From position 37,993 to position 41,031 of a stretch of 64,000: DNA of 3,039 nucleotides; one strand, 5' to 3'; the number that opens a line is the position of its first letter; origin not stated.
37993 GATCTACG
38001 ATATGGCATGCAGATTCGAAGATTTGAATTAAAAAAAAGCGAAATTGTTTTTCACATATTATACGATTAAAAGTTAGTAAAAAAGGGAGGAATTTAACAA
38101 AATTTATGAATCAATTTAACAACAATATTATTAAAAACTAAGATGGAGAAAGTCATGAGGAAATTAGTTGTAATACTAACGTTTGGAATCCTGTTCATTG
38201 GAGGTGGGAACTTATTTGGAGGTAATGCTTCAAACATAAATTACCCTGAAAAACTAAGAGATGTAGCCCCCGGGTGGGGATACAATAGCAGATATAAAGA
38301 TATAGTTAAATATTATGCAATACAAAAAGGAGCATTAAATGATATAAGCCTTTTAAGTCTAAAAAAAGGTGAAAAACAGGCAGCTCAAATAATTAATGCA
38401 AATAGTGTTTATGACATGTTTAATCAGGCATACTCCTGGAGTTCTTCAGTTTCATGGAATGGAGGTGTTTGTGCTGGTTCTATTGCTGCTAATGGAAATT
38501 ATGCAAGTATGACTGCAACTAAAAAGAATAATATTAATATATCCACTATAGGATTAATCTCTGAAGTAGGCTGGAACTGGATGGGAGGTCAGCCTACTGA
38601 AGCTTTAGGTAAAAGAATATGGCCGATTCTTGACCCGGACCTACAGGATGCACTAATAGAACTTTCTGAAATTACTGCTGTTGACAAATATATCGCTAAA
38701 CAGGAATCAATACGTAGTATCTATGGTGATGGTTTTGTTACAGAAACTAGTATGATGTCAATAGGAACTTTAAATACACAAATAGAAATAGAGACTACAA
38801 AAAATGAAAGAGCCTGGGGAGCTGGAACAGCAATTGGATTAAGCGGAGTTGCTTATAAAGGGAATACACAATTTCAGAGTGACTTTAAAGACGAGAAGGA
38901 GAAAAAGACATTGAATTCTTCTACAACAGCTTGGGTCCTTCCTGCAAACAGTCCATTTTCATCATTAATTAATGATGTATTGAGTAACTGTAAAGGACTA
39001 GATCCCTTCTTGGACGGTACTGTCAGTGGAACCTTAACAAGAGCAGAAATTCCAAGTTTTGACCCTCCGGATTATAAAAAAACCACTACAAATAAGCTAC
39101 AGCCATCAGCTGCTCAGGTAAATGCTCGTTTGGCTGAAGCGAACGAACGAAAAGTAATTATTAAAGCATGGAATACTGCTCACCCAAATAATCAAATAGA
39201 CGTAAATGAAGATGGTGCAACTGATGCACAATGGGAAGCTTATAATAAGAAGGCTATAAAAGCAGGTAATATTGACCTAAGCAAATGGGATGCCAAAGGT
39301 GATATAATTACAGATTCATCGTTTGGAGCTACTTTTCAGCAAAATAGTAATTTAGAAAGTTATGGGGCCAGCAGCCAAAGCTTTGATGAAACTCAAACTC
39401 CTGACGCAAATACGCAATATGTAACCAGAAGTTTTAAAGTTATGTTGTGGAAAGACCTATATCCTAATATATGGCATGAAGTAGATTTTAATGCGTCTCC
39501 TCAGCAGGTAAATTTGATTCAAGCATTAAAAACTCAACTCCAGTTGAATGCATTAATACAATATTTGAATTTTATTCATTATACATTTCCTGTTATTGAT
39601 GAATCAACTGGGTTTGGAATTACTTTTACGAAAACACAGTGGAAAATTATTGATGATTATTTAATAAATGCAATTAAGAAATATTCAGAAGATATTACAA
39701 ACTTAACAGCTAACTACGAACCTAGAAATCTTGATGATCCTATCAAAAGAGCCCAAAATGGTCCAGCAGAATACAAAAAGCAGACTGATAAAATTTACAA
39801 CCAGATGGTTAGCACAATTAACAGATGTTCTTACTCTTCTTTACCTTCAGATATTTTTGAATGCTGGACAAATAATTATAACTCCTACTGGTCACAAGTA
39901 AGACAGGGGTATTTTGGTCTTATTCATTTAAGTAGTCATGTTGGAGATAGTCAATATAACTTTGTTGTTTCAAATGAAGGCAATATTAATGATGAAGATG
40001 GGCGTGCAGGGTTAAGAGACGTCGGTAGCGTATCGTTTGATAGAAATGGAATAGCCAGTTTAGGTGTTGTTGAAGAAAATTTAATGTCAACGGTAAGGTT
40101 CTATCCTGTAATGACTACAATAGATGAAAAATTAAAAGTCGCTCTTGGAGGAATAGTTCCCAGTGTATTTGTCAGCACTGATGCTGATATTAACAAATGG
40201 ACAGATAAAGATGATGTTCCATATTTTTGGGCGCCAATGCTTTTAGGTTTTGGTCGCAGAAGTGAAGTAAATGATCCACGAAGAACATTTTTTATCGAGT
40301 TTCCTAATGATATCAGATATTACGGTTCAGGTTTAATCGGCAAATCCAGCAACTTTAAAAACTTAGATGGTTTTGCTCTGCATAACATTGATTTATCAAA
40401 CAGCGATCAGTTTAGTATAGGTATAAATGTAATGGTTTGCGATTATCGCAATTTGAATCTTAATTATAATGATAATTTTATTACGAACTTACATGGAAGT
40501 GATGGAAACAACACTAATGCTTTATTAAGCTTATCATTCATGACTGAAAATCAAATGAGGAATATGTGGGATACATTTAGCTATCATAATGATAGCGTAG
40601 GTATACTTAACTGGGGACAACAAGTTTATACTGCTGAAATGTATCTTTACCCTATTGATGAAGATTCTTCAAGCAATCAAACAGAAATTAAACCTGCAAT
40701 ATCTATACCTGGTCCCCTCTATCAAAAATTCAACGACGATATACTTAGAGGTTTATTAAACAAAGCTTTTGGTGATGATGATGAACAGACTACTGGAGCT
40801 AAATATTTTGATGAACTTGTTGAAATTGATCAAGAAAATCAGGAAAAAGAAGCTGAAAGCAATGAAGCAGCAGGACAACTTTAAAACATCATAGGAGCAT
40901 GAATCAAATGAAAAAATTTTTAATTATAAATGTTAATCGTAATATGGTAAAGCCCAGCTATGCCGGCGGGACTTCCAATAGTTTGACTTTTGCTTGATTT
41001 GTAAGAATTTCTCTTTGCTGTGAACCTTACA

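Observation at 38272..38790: MACPF-like signature in the N-terminal third of the 913-aa exported protein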

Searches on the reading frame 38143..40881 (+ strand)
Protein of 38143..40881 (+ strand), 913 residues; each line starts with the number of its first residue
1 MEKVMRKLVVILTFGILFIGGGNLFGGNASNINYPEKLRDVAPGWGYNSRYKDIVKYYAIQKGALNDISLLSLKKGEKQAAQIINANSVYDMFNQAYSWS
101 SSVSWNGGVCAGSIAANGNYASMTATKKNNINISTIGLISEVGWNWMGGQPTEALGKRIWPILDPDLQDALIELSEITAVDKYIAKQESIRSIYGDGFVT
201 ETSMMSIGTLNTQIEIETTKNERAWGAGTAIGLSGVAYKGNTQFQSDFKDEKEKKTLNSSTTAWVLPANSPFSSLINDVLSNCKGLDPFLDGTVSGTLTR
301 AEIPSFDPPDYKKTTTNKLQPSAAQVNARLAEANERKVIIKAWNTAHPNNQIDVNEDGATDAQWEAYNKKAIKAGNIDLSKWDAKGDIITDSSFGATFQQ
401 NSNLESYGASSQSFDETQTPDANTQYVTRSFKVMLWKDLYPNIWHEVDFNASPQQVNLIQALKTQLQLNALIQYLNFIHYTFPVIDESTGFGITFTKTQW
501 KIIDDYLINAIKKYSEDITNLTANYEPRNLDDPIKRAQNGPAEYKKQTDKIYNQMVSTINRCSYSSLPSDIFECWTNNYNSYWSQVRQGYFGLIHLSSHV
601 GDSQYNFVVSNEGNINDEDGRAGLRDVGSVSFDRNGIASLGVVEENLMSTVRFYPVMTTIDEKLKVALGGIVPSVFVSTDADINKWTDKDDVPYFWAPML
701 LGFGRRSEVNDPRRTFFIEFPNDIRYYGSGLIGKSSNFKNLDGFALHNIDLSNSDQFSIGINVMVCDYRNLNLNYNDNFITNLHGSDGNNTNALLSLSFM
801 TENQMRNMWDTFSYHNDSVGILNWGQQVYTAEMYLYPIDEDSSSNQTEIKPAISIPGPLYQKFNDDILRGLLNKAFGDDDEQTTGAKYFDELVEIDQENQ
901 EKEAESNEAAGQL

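Call 3: search_protein_families(library=pfam, proteins=[window:38143-40881:+], max_evalue=10)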
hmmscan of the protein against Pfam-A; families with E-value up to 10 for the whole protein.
window:38143-40881:+ (913 aa): 0 families

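Call 4: search_solved_structures(query=window:38143-40881:+, max_evalue=10, show_alignments=3)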
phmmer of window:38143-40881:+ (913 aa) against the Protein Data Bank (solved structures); distinct sequences matched with E-value up to 10: 1.
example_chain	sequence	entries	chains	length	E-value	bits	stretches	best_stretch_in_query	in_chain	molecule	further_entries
9ipu_L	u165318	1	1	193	0.75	11.2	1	816-909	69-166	E3 ubiquitin-protein ligase RNF168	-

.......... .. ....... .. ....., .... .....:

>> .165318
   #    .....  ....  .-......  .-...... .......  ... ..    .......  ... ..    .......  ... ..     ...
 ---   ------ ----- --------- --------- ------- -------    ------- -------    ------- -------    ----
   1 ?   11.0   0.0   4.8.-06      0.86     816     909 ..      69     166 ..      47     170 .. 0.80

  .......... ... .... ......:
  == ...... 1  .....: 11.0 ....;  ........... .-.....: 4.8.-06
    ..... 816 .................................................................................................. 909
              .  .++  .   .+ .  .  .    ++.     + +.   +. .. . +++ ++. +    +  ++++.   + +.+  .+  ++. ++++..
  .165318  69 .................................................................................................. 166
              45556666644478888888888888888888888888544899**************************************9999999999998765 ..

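Call 6: find_homologous_proteins(query=window:38143-40881:+, max_evalue=0.001)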
Query window:38143-40881:+ (913 aa): 1 proteins with E <= 0.001 among 8000 candidates.
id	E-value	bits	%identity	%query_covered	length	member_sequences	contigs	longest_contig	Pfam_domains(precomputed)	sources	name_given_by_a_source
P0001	0.0e+0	2084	100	100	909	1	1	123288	-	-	-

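Call 8: search_protein_families(library=ncbifam, proteins=[window:38143-40881:+], max_evalue=0.01)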
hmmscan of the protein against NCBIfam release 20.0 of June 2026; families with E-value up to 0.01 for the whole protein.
window:38143-40881:+ (913 aa): 0 families

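Call 11: find_encoding_contigs(protein=P0001, flank=10000, max_places=6)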
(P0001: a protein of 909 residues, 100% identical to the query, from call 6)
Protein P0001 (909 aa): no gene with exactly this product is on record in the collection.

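Call 18: find_related_loci(query=window:38143-40881:+, collection=genome_contigs, flank=10000)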
Query window:38143-40881:+ (913 aa) in genome_contigs; peptide patterns used: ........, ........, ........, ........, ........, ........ (x = any residue, [..] = any of these).
34 stretches matched a pattern, but none encodes a relative of the query by tblastn (E <= 1e-3).

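Call 21: search_protein_representatives(protein=window:38143-40881:+)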
Query: 913 residues. Proteins with E-value up to 0.001 (for the whole library): 2; up to 1e-10: 2; up to 1e-30: 2. The best 2 are listed.
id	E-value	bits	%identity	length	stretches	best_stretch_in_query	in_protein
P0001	0.0e+00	2084.1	100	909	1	5-913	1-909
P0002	4.5e-124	432.2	35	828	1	34-830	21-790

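Call 25: find_homologous_proteins(query=A1, max_evalue=10)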
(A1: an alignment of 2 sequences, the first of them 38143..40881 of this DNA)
Query A1 (2 sequences) (913 aa, profile of the alignment): 1 proteins with E <= 10 among 8000 candidates.
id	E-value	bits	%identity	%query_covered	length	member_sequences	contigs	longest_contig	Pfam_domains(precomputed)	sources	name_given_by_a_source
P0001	0.0e+0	1820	100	100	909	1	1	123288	-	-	-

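Call 27: find_related_loci(query=A1, collection=metagenome_contigs, flank=10000)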
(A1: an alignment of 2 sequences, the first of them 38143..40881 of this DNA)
Query A1 (913 aa) in metagenome_contigs; peptide patterns used: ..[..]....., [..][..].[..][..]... (x = any residue, [..] = any of these).
159 stretches matched a pattern, but none encodes a relative of the query by tblastn (E <= 1e-3).

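Call 28: find_encoding_contigs(protein=P0002, flank=10000, max_places=6)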
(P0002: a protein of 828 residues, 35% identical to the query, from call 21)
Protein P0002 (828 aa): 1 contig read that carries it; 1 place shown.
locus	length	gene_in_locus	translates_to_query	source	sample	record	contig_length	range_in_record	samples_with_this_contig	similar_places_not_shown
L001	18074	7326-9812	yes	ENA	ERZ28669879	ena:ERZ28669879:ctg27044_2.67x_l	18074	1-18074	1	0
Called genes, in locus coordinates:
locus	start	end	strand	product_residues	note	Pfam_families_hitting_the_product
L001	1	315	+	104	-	?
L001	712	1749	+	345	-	PF00586:AIRS, PF02769:AIRS_C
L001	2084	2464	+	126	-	PF04076:BOF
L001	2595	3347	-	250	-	PF27507:DjlA_TM, PF05099:TerB, PF00226:DnaJ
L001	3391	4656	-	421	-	PF00989:PAS (faint), PF13426:PAS_9 (faint), PF08447:PAS_3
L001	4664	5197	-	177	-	PF12844:HTH_19 (weak), PF13560:HTH_31 (weak), PF01381:HTH_3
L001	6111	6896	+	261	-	PF13474:SnoaL_3 (faint)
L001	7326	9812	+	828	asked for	-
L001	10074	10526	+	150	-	-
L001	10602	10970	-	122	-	PF03050:DDE_Tnp_IS66, PF13817:DDE_Tnp_IS66_C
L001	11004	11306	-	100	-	PF03050:DDE_Tnp_IS66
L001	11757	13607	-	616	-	-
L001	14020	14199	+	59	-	-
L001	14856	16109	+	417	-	PF00149:Metallophos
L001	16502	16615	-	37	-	-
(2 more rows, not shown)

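Call 29: list_cluster_members(proteins=[P0002, P0001])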
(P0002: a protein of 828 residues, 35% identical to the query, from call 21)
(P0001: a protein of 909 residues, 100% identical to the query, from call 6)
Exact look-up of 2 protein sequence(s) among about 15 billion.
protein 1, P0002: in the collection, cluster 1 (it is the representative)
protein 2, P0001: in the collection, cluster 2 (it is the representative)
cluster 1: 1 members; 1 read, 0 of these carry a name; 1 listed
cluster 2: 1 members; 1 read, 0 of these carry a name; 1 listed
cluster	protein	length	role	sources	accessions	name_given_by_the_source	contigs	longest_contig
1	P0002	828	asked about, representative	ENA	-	-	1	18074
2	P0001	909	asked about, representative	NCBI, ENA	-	-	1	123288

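Call 33: search_solved_structures(query=A1, max_evalue=10, show_alignments=3)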
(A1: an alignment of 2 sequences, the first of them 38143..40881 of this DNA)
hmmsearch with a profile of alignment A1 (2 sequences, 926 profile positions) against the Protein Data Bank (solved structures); distinct sequences matched with E-value up to 10: 0.

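Call 34: search_protein_families(library=pfam, proteins=[P0002], max_evalue=10)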
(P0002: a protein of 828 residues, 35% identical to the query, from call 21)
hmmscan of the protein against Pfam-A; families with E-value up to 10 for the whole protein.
P0002 (828 aa): 1 family
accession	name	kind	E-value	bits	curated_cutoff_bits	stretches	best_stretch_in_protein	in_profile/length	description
PF00662.26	Proton_antipo_N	-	0.17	12.2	24.5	1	753-765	34-47/51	NADH-Ubiquinone oxidoreductase (complex I), chain 5 N-terminus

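Call 40: predict_structure(alignment_id=A1)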
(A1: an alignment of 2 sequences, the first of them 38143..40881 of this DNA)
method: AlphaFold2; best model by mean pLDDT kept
length: 913 residues; sequences in the alignment: 2
mean_pLDDT: 29.6   pTM: 0.20
mean pLDDT of the five models: 29.6, 28.0, 27.1, 27.1, 26.6
residues with pLDDT >= 90: 0; 70-90: 0; 50-70: 25; < 50: 888
segments of 3 or more residues with pLDDT < 50: 1-333, 364-369, 371-913
pLDDT, mean of each block of 10 residues (from residue 1): 28 29 28 26 23 24 23 25 26 28 26 29 29 26 27 30 37 36 39 32 25 31 30 24 29 33 26 27 26 24 22 24 34 49 54 58 48 38 36 27 25 24 25 27 29 30 30 32 29 32 37 37 36 38 39 35 29 27 26 24 27 30 28 26 27 24 23 24 27 24 26 26 24 24 25 23 24 24 26 26 27 23 22 23 27 30 34 37 38 39 39 30
secondary structure, 60 per line:
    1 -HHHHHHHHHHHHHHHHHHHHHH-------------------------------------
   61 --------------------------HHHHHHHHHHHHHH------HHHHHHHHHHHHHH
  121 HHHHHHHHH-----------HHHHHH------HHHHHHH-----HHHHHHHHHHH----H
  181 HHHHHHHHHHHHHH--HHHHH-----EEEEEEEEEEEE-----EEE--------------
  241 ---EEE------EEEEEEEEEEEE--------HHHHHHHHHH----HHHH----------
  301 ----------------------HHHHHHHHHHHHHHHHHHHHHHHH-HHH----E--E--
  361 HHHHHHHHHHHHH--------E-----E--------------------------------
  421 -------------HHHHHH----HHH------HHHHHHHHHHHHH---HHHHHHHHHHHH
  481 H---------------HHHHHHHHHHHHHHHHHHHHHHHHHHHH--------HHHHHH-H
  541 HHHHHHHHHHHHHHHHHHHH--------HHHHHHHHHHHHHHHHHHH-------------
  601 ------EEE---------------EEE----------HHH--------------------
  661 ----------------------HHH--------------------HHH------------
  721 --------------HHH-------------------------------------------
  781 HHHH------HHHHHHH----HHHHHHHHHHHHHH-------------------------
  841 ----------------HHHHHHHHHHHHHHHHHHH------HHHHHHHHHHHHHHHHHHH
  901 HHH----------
elements in order (helices of 4 or more, strands of 3 or more residues): H2-23 H87-100 H107-129 H141-146 H153-159 H165-175 H180-194 H197-201 E207-218 E224-226 E244-246 E253-264 H273-282 H287-290 H323-346 H361-373 H434-439 H453-465 H469-481 H497-524 H533-538 H540-560 H569-587 E607-609 E625-627 H781-784 H791-797 H802-815 H857-875 H882-903

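Call 43: search_dna_similar(query=window:38143-40881:+, collection=plasmids, mode=protein, max_evalue=1, max_rows=10)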
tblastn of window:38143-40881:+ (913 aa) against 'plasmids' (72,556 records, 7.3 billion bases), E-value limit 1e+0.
No match.

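Call 44: search_dna_similar(query=window:38143-40881:+, collection=phages, mode=protein, max_evalue=1, max_rows=10)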
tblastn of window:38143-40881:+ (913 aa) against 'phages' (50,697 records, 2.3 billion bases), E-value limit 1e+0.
No match.

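Call 70: search_protein_families(library=phrogs, proteins=[window:38143-40881:+], max_evalue=0.01)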
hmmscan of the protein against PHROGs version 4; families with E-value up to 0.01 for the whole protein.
window:38143-40881:+ (913 aa): 0 families

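Call 74: find_related_loci(query=A1, collection=viral_contigs, flank=5000)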
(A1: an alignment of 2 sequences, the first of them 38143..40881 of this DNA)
Query A1 (913 aa) in viral_contigs; peptide patterns used: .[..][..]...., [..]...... (x = any residue, [..] = any of these).
106 stretches matched a pattern, but none encodes a relative of the query by tblastn (E <= 1e-3).
